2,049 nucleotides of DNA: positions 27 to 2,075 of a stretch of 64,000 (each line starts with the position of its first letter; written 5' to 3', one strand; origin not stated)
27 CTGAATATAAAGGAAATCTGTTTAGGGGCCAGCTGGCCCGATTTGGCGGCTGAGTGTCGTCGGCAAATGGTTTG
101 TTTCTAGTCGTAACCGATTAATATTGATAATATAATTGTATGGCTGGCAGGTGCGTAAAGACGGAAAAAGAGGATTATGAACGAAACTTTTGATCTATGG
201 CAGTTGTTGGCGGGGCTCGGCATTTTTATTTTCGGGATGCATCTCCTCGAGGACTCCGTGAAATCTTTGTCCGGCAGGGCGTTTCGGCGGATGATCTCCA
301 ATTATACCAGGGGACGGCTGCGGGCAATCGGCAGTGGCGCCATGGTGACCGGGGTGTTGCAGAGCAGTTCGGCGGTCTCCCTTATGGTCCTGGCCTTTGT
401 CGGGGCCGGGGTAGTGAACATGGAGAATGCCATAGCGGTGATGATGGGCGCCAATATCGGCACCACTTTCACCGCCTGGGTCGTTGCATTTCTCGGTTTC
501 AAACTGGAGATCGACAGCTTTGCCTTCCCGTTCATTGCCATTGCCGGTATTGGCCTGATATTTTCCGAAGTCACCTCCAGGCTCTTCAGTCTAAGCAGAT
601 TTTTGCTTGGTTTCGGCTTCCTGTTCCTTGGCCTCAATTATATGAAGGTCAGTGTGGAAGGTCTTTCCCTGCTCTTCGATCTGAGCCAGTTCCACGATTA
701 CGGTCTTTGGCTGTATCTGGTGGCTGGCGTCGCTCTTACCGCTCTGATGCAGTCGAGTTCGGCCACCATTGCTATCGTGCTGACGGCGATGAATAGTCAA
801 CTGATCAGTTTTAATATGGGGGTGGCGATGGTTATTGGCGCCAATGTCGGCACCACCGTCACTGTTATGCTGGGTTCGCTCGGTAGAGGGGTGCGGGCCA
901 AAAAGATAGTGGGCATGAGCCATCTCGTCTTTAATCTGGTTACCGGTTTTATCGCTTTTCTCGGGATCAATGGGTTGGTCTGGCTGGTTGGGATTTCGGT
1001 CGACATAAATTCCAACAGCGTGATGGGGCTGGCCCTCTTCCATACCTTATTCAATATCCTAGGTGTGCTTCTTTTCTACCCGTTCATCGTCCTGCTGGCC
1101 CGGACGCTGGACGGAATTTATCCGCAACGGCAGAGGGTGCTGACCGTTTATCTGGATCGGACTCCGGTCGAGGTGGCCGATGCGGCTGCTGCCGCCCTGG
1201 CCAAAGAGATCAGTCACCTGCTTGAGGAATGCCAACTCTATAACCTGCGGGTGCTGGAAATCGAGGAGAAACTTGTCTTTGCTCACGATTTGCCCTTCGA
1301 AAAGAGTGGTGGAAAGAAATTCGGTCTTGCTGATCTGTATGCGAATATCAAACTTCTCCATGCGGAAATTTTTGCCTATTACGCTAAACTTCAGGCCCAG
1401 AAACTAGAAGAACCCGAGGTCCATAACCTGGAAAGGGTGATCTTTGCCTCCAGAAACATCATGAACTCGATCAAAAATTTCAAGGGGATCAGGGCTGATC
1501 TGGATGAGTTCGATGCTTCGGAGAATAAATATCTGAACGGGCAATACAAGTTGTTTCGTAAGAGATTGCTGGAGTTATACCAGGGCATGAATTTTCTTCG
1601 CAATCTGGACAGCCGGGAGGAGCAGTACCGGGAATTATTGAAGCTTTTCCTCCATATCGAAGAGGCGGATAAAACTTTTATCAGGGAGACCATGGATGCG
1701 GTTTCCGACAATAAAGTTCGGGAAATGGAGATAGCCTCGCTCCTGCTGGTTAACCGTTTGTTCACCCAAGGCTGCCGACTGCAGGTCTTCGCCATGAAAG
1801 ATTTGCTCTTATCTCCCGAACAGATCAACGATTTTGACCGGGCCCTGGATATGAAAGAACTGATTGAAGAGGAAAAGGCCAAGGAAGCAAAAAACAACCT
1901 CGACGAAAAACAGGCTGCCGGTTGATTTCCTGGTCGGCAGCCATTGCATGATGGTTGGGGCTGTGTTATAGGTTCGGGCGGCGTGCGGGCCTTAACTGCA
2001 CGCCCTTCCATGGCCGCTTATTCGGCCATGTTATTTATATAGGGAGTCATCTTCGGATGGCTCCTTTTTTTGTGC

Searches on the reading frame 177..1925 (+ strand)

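Call 5: search_protein_families(library=pfam, proteins=[window:177-1925:+], max_evalue=0.01)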
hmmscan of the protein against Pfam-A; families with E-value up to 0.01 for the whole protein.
window:177-1925:+ (582 aa): 1 family
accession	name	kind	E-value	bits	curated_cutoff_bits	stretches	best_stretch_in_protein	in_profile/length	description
PF02690.20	Na_Pi_cotrans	-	1.1e-49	168.5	29.1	2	16-157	1-136/137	Na+/Pi-cotransporter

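Call 6: search_protein_families(library=ncbifam, proteins=[window:177-1925:+], max_evalue=0.01)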
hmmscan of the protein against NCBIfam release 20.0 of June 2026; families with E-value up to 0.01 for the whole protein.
window:177-1925:+ (582 aa): 3 families
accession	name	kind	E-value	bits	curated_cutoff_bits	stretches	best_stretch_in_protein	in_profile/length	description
TIGR00704.1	NaPi_cotrn_rel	hypoth_equivalog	1.3e-50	172.8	210.1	1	7-315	4-305/308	Na/Pi-cotransporter II-related protein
NF037997.1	Na_Pi_symport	subfamily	2.6e-46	158.4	50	1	14-309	5-292/294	Na/Pi symporter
TIGR01013.1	2a58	subfamily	1.1e-17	64.1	306.15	2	16-129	6-119/456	sodium-dependent inorganic phosphate transporter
